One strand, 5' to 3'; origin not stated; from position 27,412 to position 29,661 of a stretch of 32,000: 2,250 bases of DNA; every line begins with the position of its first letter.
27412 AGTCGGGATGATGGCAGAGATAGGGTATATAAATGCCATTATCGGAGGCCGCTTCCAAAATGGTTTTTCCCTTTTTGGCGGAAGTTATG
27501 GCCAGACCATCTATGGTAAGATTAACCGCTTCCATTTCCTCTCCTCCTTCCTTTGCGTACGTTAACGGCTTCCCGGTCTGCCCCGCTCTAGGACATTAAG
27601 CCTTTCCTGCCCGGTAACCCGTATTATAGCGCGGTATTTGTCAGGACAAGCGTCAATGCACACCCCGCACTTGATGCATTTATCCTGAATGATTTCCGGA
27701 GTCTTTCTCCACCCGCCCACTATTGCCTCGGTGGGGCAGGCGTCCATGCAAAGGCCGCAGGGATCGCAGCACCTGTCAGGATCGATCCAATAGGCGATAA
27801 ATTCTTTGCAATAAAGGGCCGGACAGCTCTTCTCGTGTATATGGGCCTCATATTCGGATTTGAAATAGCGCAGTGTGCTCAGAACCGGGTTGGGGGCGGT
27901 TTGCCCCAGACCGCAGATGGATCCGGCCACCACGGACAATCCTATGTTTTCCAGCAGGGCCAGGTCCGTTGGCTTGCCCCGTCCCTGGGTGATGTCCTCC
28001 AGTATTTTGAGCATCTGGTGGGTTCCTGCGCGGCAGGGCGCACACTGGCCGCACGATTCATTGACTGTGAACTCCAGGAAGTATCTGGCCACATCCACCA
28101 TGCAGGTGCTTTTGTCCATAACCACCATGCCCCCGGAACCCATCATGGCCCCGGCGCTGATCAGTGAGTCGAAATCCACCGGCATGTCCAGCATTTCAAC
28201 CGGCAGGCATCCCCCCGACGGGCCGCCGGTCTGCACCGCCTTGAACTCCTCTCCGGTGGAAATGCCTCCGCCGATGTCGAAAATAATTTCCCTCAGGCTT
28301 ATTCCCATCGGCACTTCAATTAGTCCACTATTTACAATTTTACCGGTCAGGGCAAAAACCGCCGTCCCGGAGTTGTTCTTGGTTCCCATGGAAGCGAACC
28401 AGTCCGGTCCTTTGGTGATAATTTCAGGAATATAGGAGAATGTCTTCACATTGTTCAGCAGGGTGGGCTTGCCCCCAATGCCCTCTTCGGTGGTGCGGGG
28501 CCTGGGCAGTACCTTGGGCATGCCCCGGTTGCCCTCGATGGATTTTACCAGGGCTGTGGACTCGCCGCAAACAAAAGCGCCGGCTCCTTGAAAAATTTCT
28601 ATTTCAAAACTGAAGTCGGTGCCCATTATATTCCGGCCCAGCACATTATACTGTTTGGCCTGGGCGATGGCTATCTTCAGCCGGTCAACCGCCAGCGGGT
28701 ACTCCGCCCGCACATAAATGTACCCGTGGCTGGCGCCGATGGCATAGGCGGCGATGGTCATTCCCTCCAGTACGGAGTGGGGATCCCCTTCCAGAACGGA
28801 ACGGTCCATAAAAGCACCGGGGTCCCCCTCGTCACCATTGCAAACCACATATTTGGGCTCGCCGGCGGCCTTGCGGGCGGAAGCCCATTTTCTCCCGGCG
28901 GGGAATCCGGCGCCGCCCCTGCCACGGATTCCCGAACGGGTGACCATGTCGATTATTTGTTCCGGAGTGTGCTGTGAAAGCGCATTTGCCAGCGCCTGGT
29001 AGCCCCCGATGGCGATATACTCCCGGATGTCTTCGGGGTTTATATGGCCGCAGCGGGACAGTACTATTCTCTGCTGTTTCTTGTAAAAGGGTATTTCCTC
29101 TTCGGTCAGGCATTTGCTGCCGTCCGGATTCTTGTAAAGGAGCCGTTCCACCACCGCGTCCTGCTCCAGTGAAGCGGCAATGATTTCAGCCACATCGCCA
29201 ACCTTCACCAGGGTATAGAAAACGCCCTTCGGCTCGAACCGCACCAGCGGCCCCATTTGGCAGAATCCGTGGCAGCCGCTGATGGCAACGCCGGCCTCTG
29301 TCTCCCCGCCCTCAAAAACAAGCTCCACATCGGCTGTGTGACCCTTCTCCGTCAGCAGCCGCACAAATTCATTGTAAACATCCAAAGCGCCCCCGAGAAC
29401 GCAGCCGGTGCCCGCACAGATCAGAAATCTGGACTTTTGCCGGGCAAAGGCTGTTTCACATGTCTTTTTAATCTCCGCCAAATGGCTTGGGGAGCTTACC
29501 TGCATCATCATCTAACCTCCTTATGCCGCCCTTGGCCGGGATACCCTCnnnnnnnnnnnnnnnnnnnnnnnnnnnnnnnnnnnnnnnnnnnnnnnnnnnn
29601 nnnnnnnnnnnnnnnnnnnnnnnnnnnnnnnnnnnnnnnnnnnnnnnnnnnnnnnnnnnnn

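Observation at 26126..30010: HydBC/NuoEF-type flavin module plus a polyferredoxin embedded inside the CODH/ACS operon: possible NAD(H)-coupled (bifurcating-type?) CODH/ACS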

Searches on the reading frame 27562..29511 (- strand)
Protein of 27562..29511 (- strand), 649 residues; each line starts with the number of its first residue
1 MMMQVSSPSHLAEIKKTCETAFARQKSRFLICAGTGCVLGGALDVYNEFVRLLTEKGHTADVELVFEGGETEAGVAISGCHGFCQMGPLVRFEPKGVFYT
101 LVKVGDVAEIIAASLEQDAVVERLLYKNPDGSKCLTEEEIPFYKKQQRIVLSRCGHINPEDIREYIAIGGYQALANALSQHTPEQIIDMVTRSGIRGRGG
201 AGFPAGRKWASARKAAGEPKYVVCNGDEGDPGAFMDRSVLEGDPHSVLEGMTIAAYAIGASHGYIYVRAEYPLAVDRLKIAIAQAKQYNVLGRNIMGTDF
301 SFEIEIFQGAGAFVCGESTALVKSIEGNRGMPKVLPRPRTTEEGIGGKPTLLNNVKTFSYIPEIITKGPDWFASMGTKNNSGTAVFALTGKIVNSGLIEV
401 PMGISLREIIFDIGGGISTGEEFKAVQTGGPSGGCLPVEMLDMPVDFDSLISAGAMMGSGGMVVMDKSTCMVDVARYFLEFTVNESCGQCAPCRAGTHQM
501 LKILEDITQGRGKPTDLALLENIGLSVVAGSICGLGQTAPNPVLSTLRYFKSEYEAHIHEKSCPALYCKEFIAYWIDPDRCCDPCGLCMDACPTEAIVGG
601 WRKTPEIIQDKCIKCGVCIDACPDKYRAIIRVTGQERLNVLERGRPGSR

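Call 4: search_protein_families(library=pfam, proteins=[window:27562-29511:-])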
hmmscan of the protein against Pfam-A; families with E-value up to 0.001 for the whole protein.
window:27562-29511:- (649 aa): 10 families
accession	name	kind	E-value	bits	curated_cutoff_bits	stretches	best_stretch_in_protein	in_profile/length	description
PF01512.22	Complex1_51K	-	9.3e-45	152.6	31.2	1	190-362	1-149/150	Nuo51 FMN-binding domain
PF10589.14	NADH_4Fe-4S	-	1.1e-31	109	23.5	1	473-557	1-85/85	NADH-ubiquinone oxidoreductase-F iron-sulfur binding region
PF13237.11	Fer4_10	-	9.7e-08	32.3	25.5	1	575-623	3-53/53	4Fe-4S dicluster domain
PF00037.32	Fer4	-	1.5e-07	31.4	21.1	1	605-623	1-19/24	4Fe-4S binding domain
PF14697.11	Fer4_21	-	1.3e-06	28.9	35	2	576-623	3-52/59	4Fe-4S dicluster domain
PF13187.11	Fer4_9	-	1.9e-06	28.2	27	1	582-625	2-50/52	4Fe-4S dicluster domain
PF12838.12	Fer4_7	-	2.6e-06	28.2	27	1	582-624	2-50/52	4Fe-4S dicluster domain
PF12837.12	Fer4_6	-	4e-05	23.8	25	1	605-628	2-23/24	4Fe-4S binding domain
PF12797.12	Fer4_2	-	0.00016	21.9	24.5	1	605-623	3-21/22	4Fe-4S binding domain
PF12800.12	Fer4_4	-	0.0008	20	24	1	610-624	2-16/17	4Fe-4S binding domain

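Call 7: search_protein_families(library=ncbifam, proteins=[window:27562-29511:-])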
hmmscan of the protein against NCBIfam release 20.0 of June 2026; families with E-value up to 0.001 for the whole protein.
window:27562-29511:- (649 aa): 30 families (the best 25 are shown)
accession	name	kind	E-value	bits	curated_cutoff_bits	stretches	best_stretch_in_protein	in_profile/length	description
TIGR01959.1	nuoF_fam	equivalog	5.4e-137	456.5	558.65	1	159-558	11-410/410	NADH-quinone oxidoreductase subunit NuoF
NF010120.0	PRK13596.1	equivalog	4.5e-108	361.6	389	1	166-562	24-421/433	NADH-quinone oxidoreductase subunit NuoF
NF008436.0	PRK11278.1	equivalog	4.7e-103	345.5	749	1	162-562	27-430/448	NADH-quinone oxidoreductase subunit NuoF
TIGR04481.1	PR_assoc_PrdC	equivalog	2.8e-12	46.2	490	1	184-434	74-286/425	proline reductase-associated electron transfer protein PrdC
TIGR01945.1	rnfC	subfamily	3e-11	42.5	245.95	1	176-290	114-225/435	RnfABCDGE type electron transport complex subunit C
NF003454.1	PRK05035.1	equivalog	3.4e-11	42.3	345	1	176-289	116-227/556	electron transport complex subunit RsxC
TIGR01944.1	rnfB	subfamily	3.1e-10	39.9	68.7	1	574-632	108-165/190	RnfABCDGE type electron transport complex subunit B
NF005415.0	PRK06991.1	equivalog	2.2e-09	37.4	281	1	576-636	82-141/284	electron transport complex subunit RsxB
NF041612.1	fdxn_Clost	equivalog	1.9e-08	34.8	150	1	72-125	48-101/102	2Fe-2S ferredoxin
NF003475.0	PRK05113.1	equivalog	5.6e-08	32.9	203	1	575-633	109-166/190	electron transport complex subunit RsxB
NF058577.1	FdxA_fam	equivalog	5.9e-07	29.6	65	1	573-623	2-49/52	4Fe-4S ferredoxin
TIGR02700.1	flavo_MJ0208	hypoth_equivalog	7.1e-07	28.7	251.35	1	572-629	141-194/234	dihydromethanopterin reductase (acceptor)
NF005506.0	PRK07118.1-5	equivalog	8.6e-07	28.7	388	1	579-636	215-271/279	Fe-S cluster domain-containing protein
TIGR03294.1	FrhG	equivalog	9.4e-07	28.8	245.5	1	572-625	166-218/228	coenzyme F420 hydrogenase subunit gamma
NF006446.0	PRK08764.1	equivalog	5.6e-06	26.3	220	1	573-624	81-130/139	Rnf electron transport complex subunit RnfB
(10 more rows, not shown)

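Call 24: find_homologous_proteins(query=window:27562-29511:-, max_evalue=1e-100)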
Query window:27562-29511:- (649 aa): 8000 proteins with E <= 1e-100 among 8000 candidates; the best 120 are listed.
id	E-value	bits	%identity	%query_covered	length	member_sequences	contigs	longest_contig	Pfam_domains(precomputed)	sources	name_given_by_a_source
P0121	0.0e+0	1498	100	100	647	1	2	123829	PF14697.12,PF10589.15,PF00037.33,PF12838.13,PF01512.23,PF13237.12,PF13187.12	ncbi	-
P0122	0.0e+0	1317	87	100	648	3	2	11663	PF10589.15,PF12797.13,PF00037.33,PF01512.23,PF13237.12,PF13187.12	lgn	-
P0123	0.0e+0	1252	81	100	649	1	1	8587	PF10531.16,PF10589.15,PF12797.13,PF12837.13,PF00037.33,PF01512.23,PF13237.12,PF13187.12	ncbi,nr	ncbi:MAG: NADH-quinone oxidoreductase subunit NuoF [Firmicutes bacterium]|nr:NADH-quinone oxidoreduc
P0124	0.0e+0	1231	79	100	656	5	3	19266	PF14697.12,PF10589.15,PF01512.23,PF13237.12,PF13187.12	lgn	-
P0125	0.0e+0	1229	80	100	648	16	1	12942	PF14697.12,PF10589.15,PF12797.13,PF12837.13,PF00037.33,PF12838.13,PF01512.23,PF13237.12,PF13187.12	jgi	-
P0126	0.0e+0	1229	80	100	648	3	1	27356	PF10589.15,PF00037.33,PF12838.13,PF01512.23,PF13237.12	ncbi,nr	ncbi:MAG: NADH-quinone oxidoreductase subunit NuoF [Firmicutes bacterium]|nr:NADH-quinone oxidoreduc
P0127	0.0e+0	1201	77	99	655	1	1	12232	PF10589.15,PF01512.23,PF13187.12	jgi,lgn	-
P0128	0.0e+0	1196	77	99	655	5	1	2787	PF14697.12,PF10589.15,PF01512.23,PF13187.12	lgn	-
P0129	0.0e+0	1188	77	100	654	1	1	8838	PF10589.15,PF01512.23,PF13237.12,PF13187.12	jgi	jgi:NADH:ubiquinone oxidoreductase subunit F (NADH-binding)/(2Fe-2S) ferredoxin/Pyruvate/2-oxoacid:f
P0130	0.0e+0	1095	72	99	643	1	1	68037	PF14697.12,PF10589.15,PF12797.13,PF12837.13,PF00037.33,PF12838.13,PF01512.23,PF13237.12,PF13187.12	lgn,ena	-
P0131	0.0e+0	1088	71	99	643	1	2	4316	PF14697.12,PF10589.15,PF12797.13,PF12837.13,PF00037.33,PF12838.13,PF01512.23,PF13237.12,PF13187.12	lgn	-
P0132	0.0e+0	1085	71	99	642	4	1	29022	PF14697.12,PF10589.15,PF12797.13,PF00037.33,PF01512.23,PF13237.12,PF13187.12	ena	-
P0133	0.0e+0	1085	72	98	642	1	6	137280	PF14697.12,PF10589.15,PF12797.13,PF00037.33,PF01512.23,PF13237.12,PF13187.12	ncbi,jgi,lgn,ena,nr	ncbi:MAG: NADH-quinone oxidoreductase subunit NuoF [Dethiobacter sp.]|jgi:NADH:ubiquinone oxidoreduc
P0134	0.0e+0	1081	71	99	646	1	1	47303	PF14697.12,PF10589.15,PF12797.13,PF00037.33,PF12838.13,PF01512.23,PF13237.12,PF13187.12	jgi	jgi:NADH:ubiquinone oxidoreductase subunit F (NADH-binding)/(2Fe-2S) ferredoxin/ferredoxin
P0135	0.0e+0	1072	71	99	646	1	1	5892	PF14697.12,PF10589.15,PF12797.13,PF00037.33,PF01512.23,PF13237.12,PF13187.12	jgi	jgi:NADH-quinone oxidoreductase subunit F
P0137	0.0e+0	1060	69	99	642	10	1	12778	PF14697.12,PF10531.16,PF10589.15,PF12797.13,PF12837.13,PF00037.33,PF12838.13,PF01512.23,PF13237.12,PF13187.12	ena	-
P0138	0.0e+0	1060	70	99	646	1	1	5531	PF14697.12,PF10531.16,PF10589.15,PF12797.13,PF12837.13,PF00037.33,PF12838.13,PF01512.23,PF13237.12,PF13183.12,PF13187.12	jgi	jgi:NADH-quinone oxidoreductase subunit F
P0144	0.0e+0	1018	67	99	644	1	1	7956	PF14697.12,PF10531.16,PF10589.15,PF12797.13,PF12837.13,PF00037.33,PF01512.23,PF13237.12,PF13187.12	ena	-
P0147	8.0e-297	1004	68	97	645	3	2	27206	PF14697.12,PF10531.16,PF10589.15,PF12797.13,PF12837.13,PF00037.33,PF12838.13,PF01512.23,PF13237.12,PF13187.12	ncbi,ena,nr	ncbi:MAG TPA: NADH-quinone oxidoreductase subunit NuoF [Desulfotignum sp.]|nr:NADH-quinone oxidoredu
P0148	1.3e-294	997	67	99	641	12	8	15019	PF14697.12,PF10531.16,PF10589.15,PF12797.13,PF12837.13,PF00037.33,PF01512.23,PF13237.12,PF13187.12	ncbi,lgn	ncbi:MAG: NADH-quinone oxidoreductase subunit NuoF [Dethiobacteria bacterium]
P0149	1.3e-293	993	66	99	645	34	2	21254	PF14697.12,PF10531.16,PF10589.15,PF12797.13,PF12837.13,PF00037.33,PF12838.13,PF01512.23,PF13237.12,PF13187.12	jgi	jgi:NADH-quinone oxidoreductase subunit F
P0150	1.2e-292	990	67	97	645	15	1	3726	PF14697.12,PF10531.16,PF10589.15,PF12797.13,PF12837.13,PF00037.33,PF12838.13,PF01512.23,PF13237.12,PF13187.12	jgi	-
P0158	2.7e-290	982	66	99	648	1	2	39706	PF14697.12,PF10531.16,PF10589.15,PF12797.13,PF12837.13,PF00037.33,PF12838.13,PF01512.23,PF13237.12,PF13187.12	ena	-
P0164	9.8e-289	977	64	99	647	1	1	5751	PF14697.12,PF10531.16,PF10589.15,PF12797.13,PF12837.13,PF00037.33,PF12838.13,PF01512.23,PF13237.12,PF13187.12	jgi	-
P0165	1.1e-288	977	66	98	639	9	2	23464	PF14697.12,PF10531.16,PF10589.15,PF12797.13,PF12837.13,PF00037.33,PF12838.13,PF01512.23,PF13237.12,PF13187.12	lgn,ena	-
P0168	1.3e-288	977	65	98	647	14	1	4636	PF14697.12,PF10531.16,PF10589.15,PF12797.13,PF12837.13,PF00037.33,PF01512.23,PF13237.12,PF13187.12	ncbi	-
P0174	1.8e-286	970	66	98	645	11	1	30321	PF14697.12,PF10531.16,PF10589.15,PF12797.13,PF12837.13,PF00037.33,PF12838.13,PF01512.23,PF13187.12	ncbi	-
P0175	2.4e-286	969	66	98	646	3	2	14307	PF14697.12,PF10531.16,PF10589.15,PF12837.13,PF00037.33,PF01512.23,PF13237.12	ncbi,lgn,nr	ncbi:MAG: NADP-reducing hydrogenase subunit HndC [Firmicutes bacterium]|nr:NADP-reducing hydrogenase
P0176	1.3e-285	967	66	97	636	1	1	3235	PF14697.12,PF10531.16,PF10589.15,PF12797.13,PF12837.13,PF00037.33,PF12838.13,PF01512.23,PF13237.12,PF13187.12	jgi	jgi:NADH-quinone oxidoreductase subunit F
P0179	3.5e-285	966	65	97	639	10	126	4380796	PF14697.12,PF10531.16,PF10589.15,PF12797.13,PF12837.13,PF00037.33,PF12838.13,PF01512.23,PF13237.12,PF13187.12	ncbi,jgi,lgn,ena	jgi:NADH-quinone oxidoreductase subunit F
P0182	9.9e-285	964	66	97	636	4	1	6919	PF14697.12,PF10531.16,PF10589.15,PF12797.13,PF12837.13,PF00037.33,PF12838.13,PF01512.23,PF13237.12,PF13187.12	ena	-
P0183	1.7e-284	963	66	97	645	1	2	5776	PF14697.12,PF10531.16,PF10589.15,PF12797.13,PF12837.13,PF00037.33,PF12838.13,PF01512.23,PF13237.12,PF13187.12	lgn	-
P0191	2.6e-282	956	65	97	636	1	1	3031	PF14697.12,PF10531.16,PF10589.15,PF12797.13,PF12837.13,PF00037.33,PF12838.13,PF01512.23,PF13237.12,PF13187.12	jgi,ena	-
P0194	1.4e-281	954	65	97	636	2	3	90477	PF14697.12,PF10531.16,PF10589.15,PF12797.13,PF12837.13,PF00037.33,PF12838.13,PF01512.23,PF13237.12,PF13187.12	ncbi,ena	-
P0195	1.8e-281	953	65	97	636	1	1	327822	PF14697.12,PF10531.16,PF10589.15,PF12797.13,PF12837.13,PF00037.33,PF12838.13,PF01512.23,PF13237.12,PF13187.12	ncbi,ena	-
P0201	2.5e-262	890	-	-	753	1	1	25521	PF14697.12,PF10531.16,PF10589.15,PF12837.13,PF00037.33,PF01257.26,PF12838.13,PF01512.23,PF13237.12,PF13187.12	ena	-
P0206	3.7e-251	853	59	96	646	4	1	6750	PF14697.12,PF10531.16,PF10589.15,PF12837.13,PF00037.33,PF01257.26,PF12838.13,PF01512.23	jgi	-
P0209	1.7e-249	848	60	96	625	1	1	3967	PF14697.12,PF10531.16,PF10589.15,PF12797.13,PF12837.13,PF00037.33,PF01257.26,PF12838.13,PF01512.23,PF13237.12,PF13187.12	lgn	-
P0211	1.1e-248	845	61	94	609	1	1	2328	PF14697.12,PF10531.16,PF10589.15,PF12797.13,PF12837.13,PF00037.33,PF01257.26,PF12838.13,PF01512.23,PF13237.12,PF13187.12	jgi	-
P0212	1.9e-248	844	60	96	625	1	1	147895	PF14697.12,PF12837.13,PF01257.26,PF12838.13,PF12800.13,PF10531.16,PF10589.15,PF12797.13,PF00037.33,PF01512.23,PF13237.12,PF13187.12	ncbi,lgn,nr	ncbi:NADH-quinone oxidoreductase subunit NuoF [Thermovorax subterraneus]|nr:NADH-quinone oxidoreduct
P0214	3.3e-247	840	60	96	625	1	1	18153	PF14697.12,PF12837.13,PF01257.26,PF12838.13,PF10531.16,PF10589.15,PF12797.13,PF00037.33,PF22461.3,PF01512.23,PF25160.2,PF13237.12,PF13187.12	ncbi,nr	ncbi:MAG: NADH-quinone oxidoreductase subunit NuoF [Thermosediminibacteraceae bacterium]|nr:NADH-qui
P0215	4.6e-247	840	59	96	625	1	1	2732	PF14697.12,PF12837.13,PF01257.26,PF13484.12,PF12838.13,PF10531.16,PF10589.15,PF12797.13,PF00037.33,PF22461.3,PF01512.23,PF13237.12,PF13187.12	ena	-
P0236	1.7e-243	828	60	96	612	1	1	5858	PF14697.12,PF10531.16,PF10589.15,PF12797.13,PF12837.13,PF00037.33,PF01257.26,PF12838.13,PF01512.23,PF13237.12,PF13187.12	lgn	-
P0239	4.9e-243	826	60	95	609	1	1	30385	PF14697.12,PF10531.16,PF10589.15,PF12797.13,PF12837.13,PF00037.33,PF01257.26,PF12838.13,PF01512.23,PF13237.12,PF13187.12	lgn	-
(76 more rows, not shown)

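Call 25: find_encoding_contigs(protein=P0127, flank=10000, max_places=2)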
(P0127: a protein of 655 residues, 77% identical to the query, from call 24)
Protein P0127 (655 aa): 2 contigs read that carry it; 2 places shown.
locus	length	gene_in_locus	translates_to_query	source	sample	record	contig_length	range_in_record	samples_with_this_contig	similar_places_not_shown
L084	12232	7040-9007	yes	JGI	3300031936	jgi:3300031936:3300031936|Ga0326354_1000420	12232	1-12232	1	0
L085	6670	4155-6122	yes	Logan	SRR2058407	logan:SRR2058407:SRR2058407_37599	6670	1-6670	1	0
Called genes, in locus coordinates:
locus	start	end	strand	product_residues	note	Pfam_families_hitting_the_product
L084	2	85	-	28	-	?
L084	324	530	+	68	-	PF01568:Molydop_binding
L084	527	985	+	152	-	PF01257:2Fe-2S_thioredx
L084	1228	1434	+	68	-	PF01568:Molydop_binding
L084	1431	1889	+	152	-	PF01257:2Fe-2S_thioredx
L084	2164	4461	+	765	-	PF03063:Prismane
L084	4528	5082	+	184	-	PF02552:CO_dh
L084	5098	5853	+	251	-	PF01656:CbiA, PF02374:ArsA_ATPase (weak), PF06564:CBP_BcsQ (faint), PF10609:ParA (faint), PF13614:AAA_31 (faint)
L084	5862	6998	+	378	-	PF02593:DUF166, PF01257:2Fe-2S_thioredx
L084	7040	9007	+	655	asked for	PF01512:Complex1_51K, PF10589:NADH_4Fe-4S, PF13187:Fer4_9 (weak)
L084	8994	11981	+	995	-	PF00111:Fer2 (weak), PF13510:Fer2_4, PF10588:NADH-G_4Fe-4S_3, PF12838:Fer4_7, PF13510:Fer2_4, PF10588:NADH-G_4Fe-4S_3, PF04879:Molybdop_Fe4S4, PF00384:Molybdopterin, +9 more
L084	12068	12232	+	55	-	?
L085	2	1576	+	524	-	?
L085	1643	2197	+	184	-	PF02552:CO_dh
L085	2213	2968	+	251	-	PF01656:CbiA, PF02374:ArsA_ATPase (weak), PF06564:CBP_BcsQ (faint), PF10609:ParA (faint), PF13614:AAA_31 (faint)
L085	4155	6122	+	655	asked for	PF01512:Complex1_51K, PF10589:NADH_4Fe-4S, PF13187:Fer4_9 (weak)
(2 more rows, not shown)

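Call 26: find_encoding_contigs(protein=P0124, flank=10000, max_places=2)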
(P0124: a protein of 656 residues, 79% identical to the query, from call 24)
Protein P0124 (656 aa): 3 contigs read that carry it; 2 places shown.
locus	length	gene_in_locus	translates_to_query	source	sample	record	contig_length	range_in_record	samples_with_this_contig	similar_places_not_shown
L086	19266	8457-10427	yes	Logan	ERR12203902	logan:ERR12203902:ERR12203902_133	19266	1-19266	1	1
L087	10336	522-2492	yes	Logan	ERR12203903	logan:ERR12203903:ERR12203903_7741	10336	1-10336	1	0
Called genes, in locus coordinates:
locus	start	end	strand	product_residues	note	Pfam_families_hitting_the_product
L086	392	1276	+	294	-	PF00763:THF_DHG_CYH, PF02882:THF_DHG_CYH_C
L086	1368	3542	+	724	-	PF04879:Molybdop_Fe4S4, PF00384:Molybdopterin, PF01568:Molydop_binding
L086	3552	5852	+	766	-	PF03063:Prismane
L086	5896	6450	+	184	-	PF02552:CO_dh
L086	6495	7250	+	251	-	PF01656:CbiA, PF02374:ArsA_ATPase (weak), PF13614:AAA_31 (weak)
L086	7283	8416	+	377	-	PF02593:DUF166, PF01257:2Fe-2S_thioredx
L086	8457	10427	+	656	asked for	PF01512:Complex1_51K, PF10589:NADH_4Fe-4S, PF13237:Fer4_10 (weak), PF14697:Fer4_21 (weak), PF13187:Fer4_9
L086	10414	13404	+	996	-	PF00111:Fer2, PF13510:Fer2_4, PF10588:NADH-G_4Fe-4S_3, PF12838:Fer4_7, PF22117:Fer4_Nqo3, PF00111:Fer2, PF13510:Fer2_4, PF10588:NADH-G_4Fe-4S_3, +10 more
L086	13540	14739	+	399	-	PF03598:CdhC, PF19436:ACS_CODH_B_C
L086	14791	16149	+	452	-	PF04060:FeS, PF03599:CdhD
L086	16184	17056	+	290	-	PF00809:Pterin_bind, PF03599:CdhD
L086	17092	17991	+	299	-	PF03599:CdhD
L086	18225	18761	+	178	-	PF02662:FlpD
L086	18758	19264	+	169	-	?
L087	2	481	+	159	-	?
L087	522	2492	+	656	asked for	PF01512:Complex1_51K, PF10589:NADH_4Fe-4S, PF13237:Fer4_10 (weak), PF14697:Fer4_21 (weak), PF13187:Fer4_9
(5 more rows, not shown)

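Call 27: find_encoding_contigs(protein=P0133, flank=10000, max_places=2)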
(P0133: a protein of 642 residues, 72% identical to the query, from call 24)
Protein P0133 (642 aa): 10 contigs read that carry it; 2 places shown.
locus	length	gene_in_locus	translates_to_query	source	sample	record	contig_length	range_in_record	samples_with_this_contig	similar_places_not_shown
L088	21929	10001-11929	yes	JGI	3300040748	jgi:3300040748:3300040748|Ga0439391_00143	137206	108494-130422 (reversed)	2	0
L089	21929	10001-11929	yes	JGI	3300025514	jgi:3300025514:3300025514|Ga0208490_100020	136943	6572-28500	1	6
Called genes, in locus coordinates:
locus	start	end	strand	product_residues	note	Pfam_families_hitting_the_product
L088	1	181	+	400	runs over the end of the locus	PF13439:Glyco_transf_4, PF13477:Glyco_trans_4_2 (weak), PF13579:Glyco_trans_4_4, PF20706:GT4-conflict, PF00534:Glycos_transf_1, PF13692:Glyco_trans_1_4, PF13524:Glyco_trans_1_2 (weak)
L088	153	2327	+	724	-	-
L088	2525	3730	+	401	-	PF05193:Peptidase_M16_C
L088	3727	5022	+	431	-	PF00675:Peptidase_M16, PF05193:Peptidase_M16_C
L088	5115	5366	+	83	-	PF09413:DUF2007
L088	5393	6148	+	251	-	PF06888:Put_Phosphatase, PF12710:HAD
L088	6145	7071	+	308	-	PF00291:PALP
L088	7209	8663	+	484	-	PF00587:tRNA-synt_2b, PF03129:HGTP_anticodon, PF09180:ProRS-C_1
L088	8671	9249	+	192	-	PF01812:5-FTHF_cyc-lig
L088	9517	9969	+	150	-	PF01257:2Fe-2S_thioredx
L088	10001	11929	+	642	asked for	PF01512:Complex1_51K, PF10589:NADH_4Fe-4S, PF13237:Fer4_10 (faint), PF00037:Fer4, PF12797:Fer4_2 (weak), PF13187:Fer4_9 (weak), PF14697:Fer4_21 (weak)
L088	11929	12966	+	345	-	PF00111:Fer2, PF13510:Fer2_4, PF10588:NADH-G_4Fe-4S_3, PF14697:Fer4_21 (weak), PF22117:Fer4_Nqo3, PF12838:Fer4_7, PF04879:Molybdop_Fe4S4, PF00384:Molybdopterin, +1 more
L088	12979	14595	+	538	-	PF00384:Molybdopterin, PF01568:Molydop_binding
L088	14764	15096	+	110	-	-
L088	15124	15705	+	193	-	PF12917:YfbR-like, PF13023:HD_3, PF01966:HD (faint)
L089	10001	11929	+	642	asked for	PF01512:Complex1_51K, PF10589:NADH_4Fe-4S, PF13237:Fer4_10 (faint), PF00037:Fer4, PF12797:Fer4_2 (weak), PF13187:Fer4_9 (weak), PF14697:Fer4_21 (weak)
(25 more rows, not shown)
